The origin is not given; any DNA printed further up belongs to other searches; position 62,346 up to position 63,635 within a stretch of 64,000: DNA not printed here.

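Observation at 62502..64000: Butyrate-kinase homolog with degenerate ATP/phosphate motifs, encoded with a ptb-like gene downstream of pnp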

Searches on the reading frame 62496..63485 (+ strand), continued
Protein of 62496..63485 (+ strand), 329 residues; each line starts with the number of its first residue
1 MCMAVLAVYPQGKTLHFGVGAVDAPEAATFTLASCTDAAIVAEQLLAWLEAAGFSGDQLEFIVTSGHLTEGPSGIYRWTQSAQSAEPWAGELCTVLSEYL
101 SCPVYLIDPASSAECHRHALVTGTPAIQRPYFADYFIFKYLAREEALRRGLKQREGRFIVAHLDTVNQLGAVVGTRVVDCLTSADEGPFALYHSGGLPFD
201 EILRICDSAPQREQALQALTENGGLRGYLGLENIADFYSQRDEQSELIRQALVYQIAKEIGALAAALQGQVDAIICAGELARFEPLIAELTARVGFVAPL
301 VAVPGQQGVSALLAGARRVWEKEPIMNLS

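Call 21: search_solved_structures(query=L007:11918-12997:+, max_evalue=0.001, show_alignments=5)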
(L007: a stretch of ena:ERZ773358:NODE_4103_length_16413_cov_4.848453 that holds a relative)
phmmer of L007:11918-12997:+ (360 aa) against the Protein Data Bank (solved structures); distinct sequences matched with E-value up to 0.001: 20.
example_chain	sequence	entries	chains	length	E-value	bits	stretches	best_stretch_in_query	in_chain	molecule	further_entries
1x9j_A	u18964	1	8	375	4e-125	420.8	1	5-357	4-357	Probable butyrate kinase 2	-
1saz_A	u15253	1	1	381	4.3e-125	420.7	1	5-357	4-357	Probable butyrate kinase 2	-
3sk3_A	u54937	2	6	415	2.8e-15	59.5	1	164-316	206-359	Acetate kinase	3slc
2iir_A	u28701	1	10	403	3.1e-13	52.9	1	153-323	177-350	Acetate kinase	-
4dq8_A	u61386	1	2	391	3.3e-13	52.8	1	153-307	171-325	Acetate kinase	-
6ioy_A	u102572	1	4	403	6.3e-13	51.8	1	154-309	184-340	Acetate kinase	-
4ijn_A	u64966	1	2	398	7.5e-13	51.6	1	154-307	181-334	Acetate kinase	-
9dv8_A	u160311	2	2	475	5.7e-12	48.7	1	154-306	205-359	Acetate kinase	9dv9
1tuu_A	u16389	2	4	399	6e-12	48.6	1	154-308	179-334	Acetate kinase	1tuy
1g99_A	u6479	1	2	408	6.3e-12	48.5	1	154-308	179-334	ACETATE KINASE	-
3khy_A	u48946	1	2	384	1.6e-11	47.2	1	154-308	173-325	Propionate kinase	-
1x3m_A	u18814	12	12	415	1.4e-09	40.8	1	154-315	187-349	Propionate kinase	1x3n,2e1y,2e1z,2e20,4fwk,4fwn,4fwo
4fwl_A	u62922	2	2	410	1.5e-09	40.7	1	154-315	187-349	Propionate kinase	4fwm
4xh5_A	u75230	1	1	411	1.5e-09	40.7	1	154-315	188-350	Propionate kinase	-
4xh1_A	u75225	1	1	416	1.5e-09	40.7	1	154-315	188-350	Propionate kinase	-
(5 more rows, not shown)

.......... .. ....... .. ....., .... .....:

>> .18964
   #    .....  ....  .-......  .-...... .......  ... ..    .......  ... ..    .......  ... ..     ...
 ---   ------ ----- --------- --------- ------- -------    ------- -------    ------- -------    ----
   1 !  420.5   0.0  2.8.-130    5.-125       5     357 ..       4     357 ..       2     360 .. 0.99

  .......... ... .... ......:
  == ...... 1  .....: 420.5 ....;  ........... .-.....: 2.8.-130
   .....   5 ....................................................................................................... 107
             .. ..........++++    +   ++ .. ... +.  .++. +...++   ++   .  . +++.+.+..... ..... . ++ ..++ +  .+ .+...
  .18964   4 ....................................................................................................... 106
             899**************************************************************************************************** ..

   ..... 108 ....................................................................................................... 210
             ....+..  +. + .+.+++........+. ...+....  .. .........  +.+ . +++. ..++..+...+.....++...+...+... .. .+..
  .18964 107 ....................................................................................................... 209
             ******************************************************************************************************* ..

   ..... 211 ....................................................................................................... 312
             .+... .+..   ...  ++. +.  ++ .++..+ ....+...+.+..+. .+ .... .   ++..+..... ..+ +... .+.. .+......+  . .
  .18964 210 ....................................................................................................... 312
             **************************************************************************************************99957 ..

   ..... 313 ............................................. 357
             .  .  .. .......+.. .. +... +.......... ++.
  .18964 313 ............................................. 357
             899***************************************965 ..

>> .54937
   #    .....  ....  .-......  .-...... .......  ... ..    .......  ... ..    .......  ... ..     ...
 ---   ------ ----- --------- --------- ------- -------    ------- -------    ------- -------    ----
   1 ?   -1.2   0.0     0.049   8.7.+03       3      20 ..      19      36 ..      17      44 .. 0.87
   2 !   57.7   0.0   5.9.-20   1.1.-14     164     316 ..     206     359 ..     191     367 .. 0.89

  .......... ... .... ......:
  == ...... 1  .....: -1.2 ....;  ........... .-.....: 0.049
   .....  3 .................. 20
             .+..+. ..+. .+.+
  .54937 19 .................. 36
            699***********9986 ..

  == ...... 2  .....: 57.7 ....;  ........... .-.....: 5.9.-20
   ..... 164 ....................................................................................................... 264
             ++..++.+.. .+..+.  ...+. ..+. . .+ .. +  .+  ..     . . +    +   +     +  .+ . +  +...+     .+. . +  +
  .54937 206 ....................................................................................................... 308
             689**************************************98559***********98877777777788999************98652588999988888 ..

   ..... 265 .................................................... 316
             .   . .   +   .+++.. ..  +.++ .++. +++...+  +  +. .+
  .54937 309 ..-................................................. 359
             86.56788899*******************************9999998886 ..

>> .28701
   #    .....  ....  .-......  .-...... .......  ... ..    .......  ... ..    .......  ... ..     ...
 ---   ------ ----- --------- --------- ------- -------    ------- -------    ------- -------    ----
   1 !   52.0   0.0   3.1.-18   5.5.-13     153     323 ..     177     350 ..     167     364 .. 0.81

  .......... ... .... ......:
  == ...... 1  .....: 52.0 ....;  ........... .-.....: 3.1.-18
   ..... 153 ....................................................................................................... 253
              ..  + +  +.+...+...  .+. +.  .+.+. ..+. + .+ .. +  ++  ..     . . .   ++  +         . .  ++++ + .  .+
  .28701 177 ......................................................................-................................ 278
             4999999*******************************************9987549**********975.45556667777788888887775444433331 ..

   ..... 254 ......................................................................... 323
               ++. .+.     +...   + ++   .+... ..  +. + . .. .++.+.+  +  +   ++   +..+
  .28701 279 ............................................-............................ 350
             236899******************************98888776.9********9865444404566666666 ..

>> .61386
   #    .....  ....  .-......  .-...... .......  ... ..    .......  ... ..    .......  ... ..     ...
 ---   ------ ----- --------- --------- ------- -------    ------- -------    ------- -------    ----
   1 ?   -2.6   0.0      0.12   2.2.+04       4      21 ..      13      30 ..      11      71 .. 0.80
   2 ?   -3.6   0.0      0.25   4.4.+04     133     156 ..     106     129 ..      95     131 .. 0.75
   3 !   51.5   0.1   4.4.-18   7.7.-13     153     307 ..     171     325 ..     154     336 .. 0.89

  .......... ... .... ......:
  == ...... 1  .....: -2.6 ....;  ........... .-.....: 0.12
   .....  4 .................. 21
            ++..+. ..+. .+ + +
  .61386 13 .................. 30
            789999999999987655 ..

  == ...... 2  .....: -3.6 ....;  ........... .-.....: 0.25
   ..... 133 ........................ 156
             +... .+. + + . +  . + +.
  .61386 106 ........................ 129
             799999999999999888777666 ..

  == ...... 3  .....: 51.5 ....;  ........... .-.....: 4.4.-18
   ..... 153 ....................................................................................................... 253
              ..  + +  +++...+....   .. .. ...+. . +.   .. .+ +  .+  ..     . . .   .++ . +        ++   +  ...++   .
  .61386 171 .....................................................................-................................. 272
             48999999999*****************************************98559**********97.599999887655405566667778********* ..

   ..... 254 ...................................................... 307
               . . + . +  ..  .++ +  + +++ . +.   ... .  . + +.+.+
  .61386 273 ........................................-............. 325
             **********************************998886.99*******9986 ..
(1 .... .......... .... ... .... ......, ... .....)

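Call 29: find_encoding_contigs(protein=P0037, flank=8000, max_places=1)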
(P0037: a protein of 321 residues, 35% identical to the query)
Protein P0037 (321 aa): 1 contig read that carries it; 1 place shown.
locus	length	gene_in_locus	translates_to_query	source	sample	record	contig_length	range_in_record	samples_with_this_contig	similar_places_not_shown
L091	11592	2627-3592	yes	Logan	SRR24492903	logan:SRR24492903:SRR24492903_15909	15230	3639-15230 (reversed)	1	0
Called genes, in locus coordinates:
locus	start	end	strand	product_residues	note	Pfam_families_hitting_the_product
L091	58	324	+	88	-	PF00312:Ribosomal_S15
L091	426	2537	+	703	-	PF01138:RNase_PH, PF03725:RNase_PH_C, PF03726:PNPase, PF01138:RNase_PH, PF00013:KH_1, PF00575:S1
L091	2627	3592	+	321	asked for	-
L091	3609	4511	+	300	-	PF01515:PTA_PTB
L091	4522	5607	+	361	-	PF00871:Acetate_kinase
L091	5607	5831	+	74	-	PF12797:Fer4_2 (faint), PF00037:Fer4 (weak), PF12837:Fer4_6 (weak), PF13237:Fer4_10, PF14697:Fer4_21, PF12838:Fer4_7, PF13187:Fer4_9, PF12837:Fer4_6 (weak), +4 more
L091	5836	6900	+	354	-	PF01855:POR_N, PF02780:Transketolase_C (weak), PF17147:PFOR_II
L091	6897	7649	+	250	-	PF02775:TPP_enzyme_C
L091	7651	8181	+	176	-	PF01558:POR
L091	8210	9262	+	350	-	PF12982:DUF3866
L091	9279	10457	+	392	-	PF27218:MJ0043_C (faint)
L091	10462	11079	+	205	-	PF00300:His_Phos_1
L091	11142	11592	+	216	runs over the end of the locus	PF01944:SpoIIM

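Call 30: find_encoding_contigs(protein=P0036, flank=8000, max_places=1)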
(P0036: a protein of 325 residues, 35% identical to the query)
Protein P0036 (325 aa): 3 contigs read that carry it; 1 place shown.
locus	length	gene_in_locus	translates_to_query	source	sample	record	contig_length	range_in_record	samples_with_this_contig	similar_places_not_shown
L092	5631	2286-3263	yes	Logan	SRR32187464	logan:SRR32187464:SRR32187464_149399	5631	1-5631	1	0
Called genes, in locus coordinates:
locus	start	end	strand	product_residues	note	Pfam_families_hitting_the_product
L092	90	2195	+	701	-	PF01138:RNase_PH, PF03725:RNase_PH_C, PF03726:PNPase, PF01138:RNase_PH, PF03725:RNase_PH_C (weak), PF00013:KH_1, PF00575:S1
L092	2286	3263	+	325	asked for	PF00871:Acetate_kinase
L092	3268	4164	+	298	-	PF01515:PTA_PTB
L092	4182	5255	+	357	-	PF00871:Acetate_kinase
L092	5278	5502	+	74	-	PF12797:Fer4_2 (faint), PF00037:Fer4 (faint), PF12837:Fer4_6 (faint), PF13237:Fer4_10 (weak), PF13459:Fer4_15 (faint), PF14697:Fer4_21, PF12800:Fer4_4 (faint), PF12838:Fer4_7, +1 more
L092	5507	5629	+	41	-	?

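Call 31: predict_structure(alignment_id=A2)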
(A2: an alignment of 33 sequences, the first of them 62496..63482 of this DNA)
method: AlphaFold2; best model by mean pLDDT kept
length: 329 residues; sequences in the alignment: 33
mean_pLDDT: 88.1   pTM: 0.88
mean pLDDT of the five models: 88.1, 88.0, 86.5, 86.1, 85.4
residues with pLDDT >= 90: 180; 70-90: 131; 50-70: 18; < 50: 0
segments of 3 or more residues with pLDDT < 50: none
pLDDT, mean of each block of 10 residues (from residue 1): 88 88 86 74 87 89 91 90 72 90 94 82 75 91 97 94 92 95 74 69 86 84 82 86 90 94 96 97 96 98 95 96 89
secondary structure, 60 per line:
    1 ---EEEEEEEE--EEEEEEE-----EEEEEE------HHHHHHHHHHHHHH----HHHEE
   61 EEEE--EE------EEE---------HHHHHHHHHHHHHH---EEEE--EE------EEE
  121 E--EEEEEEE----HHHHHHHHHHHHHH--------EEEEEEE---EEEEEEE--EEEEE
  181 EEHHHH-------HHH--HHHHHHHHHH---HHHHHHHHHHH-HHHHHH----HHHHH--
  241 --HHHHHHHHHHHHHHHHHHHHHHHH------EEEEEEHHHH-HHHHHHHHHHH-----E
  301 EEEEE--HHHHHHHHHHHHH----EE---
elements in order: E4-11 E14-20 E26-31 H38-51 E59-64 E75-77 H87-100 E104-107 E118-121 E124-130 H135-148 E157-163 E167-173 E176-182 H183-186 H199-208 H212-222 H224-229 H234-238 H243-266 E273-278 H279-282 H284-294 E300-305 H308-320

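Call 36: fold_search(model_id=the predicted structure, library=pdb)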
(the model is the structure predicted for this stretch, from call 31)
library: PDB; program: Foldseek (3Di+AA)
matches with E <= 10: 1327; with E <= 0.001: 344
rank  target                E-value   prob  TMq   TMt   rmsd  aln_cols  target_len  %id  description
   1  9a71_A                5.5e-26  1.00  0.83  0.76   4.0       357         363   24  Integrative model of BUK-SYGB by crosslinking MS and deep learning (released 2024-09-18)
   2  1x9j_A                4.5e-25  1.00  0.83  0.74   3.9       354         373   26  Structure of butyrate kinase 2 reveals both open- and citrate-induced closed conformations: implications for substrate (released 2005-08-30)
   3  1x9j_F                1.6e-24  1.00  0.83  0.74   3.9       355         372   26  Structure of butyrate kinase 2 reveals both open- and citrate-induced closed conformations: implications for substrate (released 2005-08-30)
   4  1x9j_B                3.1e-24  1.00  0.83  0.74   3.9       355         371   26  Structure of butyrate kinase 2 reveals both open- and citrate-induced closed conformations: implications for substrate (released 2005-08-30)
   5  1saz                  7.2e-24  1.00  0.82  0.72   3.9       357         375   25  Membership in the ASKHA Superfamily: Enzymological Properties and Crystal Structure of Butyrate Kinase 2 from Thermotoga (released 2005-03-29)
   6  4dq8_A                1.6e-16  1.00  0.72  0.65   4.9       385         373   14  Crystal structure of acetate kinase AckA from Mycobacterium marinum (released 2012-02-22)
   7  4ijn_B                2.5e-16  1.00  0.70  0.62   5.0       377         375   16  Crystal structure of an acetate kinase from Mycobacterium smegmatis bound to AMP and sulfate (released 2013-01-16)
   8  4ijn_A                5.8e-16  1.00  0.71  0.63   4.7       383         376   15  Crystal structure of an acetate kinase from Mycobacterium smegmatis bound to AMP and sulfate (released 2013-01-16)
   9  3p4i_A                6.5e-16  1.00  0.68  0.60   5.3       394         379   14  Crystal structure of acetate kinase from Mycobacterium avium (released 2010-11-10)
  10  4iz9                  7.3e-16  1.00  0.71  0.63   5.1       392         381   14  Crystal structure of an acetate kinase from Mycobacterium avium bound to an unknown acid-ApCpp conjugate and manganese (released 2013-02-20)
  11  3r9p_B                1.0e-15  1.00  0.72  0.63   5.1       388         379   14  Crystal structure of AckA from Mycobacterium paratuberculosis ATCC BAA-968 / K-10 (released 2011-05-04)
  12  3p4i_B                1.0e-15  1.00  0.71  0.62   5.2       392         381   14  Crystal structure of acetate kinase from Mycobacterium avium (released 2010-11-10)
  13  4dq8_B                4.4e-15  1.00  0.71  0.64   5.0       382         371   16  Crystal structure of acetate kinase AckA from Mycobacterium marinum (released 2012-02-22)
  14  3r9p_A                7.2e-15  1.00  0.73  0.64   4.9       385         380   14  Crystal structure of AckA from Mycobacterium paratuberculosis ATCC BAA-968 / K-10 (released 2011-05-04)
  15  4xh1                  2.7e-14  1.00  0.67  0.57   5.5       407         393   16  Crystal structure of Salmonella typhimurium propionate kinase in complex with AMPPNP and propionate (released 2015-08-19)
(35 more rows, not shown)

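Call 43: search_protein_representatives(alignment_id=A2)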
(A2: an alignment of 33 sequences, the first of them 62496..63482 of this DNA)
Query: 33 sequences, 327 profile positions. Proteins with E-value up to 0.001 (for the whole library): 2161; up to 1e-10: 1030; up to 1e-30: 333. The best 150 are listed.
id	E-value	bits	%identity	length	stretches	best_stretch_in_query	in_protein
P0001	3.3e-133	460.3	-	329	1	1-326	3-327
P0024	2.8e-120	417.9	-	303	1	1-323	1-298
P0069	2.7e-118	411.3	-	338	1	1-326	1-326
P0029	4.9e-116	403.9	-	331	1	1-324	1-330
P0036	2.9e-115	401.3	-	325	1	1-320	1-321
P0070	2.2e-113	395.2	-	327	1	1-325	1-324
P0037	1.8e-112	392.2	-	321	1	1-326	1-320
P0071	2.5e-112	391.7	-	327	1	1-325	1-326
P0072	1.3e-102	359.8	-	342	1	2-325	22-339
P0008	1.8e-100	352.8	-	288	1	65-286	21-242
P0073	6.8e-95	334.4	-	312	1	1-321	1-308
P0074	2.0e-94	332.8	-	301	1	1-324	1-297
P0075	9.7e-91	320.8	-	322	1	1-324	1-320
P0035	5.2e-90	318.4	-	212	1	113-309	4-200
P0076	2.4e-85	303.0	-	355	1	1-325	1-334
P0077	9.6e-83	294.5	-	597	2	37-323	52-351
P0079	1.5e-61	224.8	-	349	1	1-323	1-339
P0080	2.1e-59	217.8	-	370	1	36-324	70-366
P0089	5.7e-52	193.3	-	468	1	4-323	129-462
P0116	5.6e-48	180.2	-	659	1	28-324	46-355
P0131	6.5e-47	176.7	-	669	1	85-323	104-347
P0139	4.6e-46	173.9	-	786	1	27-324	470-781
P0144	2.6e-45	171.4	-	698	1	68-323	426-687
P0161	4.0e-44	167.6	-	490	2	38-324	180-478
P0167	7.4e-44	166.7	-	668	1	23-324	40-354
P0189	1.6e-42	162.3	-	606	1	24-320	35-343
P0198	1.1e-41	159.6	-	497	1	39-324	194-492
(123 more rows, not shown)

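Call 45: find_encoding_contigs(protein=P0038, flank=8000, max_places=2)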
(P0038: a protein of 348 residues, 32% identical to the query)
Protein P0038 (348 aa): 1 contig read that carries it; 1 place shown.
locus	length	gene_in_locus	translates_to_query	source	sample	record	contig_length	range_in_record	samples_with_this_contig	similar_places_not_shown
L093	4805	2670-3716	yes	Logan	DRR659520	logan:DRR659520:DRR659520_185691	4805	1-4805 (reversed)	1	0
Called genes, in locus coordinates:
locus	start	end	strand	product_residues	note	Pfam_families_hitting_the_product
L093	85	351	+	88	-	PF00312:Ribosomal_S15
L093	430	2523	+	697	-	PF01138:RNase_PH, PF03725:RNase_PH_C, PF03726:PNPase, PF01138:RNase_PH, PF03725:RNase_PH_C (weak), PF00013:KH_1, PF00575:S1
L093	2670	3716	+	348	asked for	PF00871:Acetate_kinase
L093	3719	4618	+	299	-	PF01515:PTA_PTB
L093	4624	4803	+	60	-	?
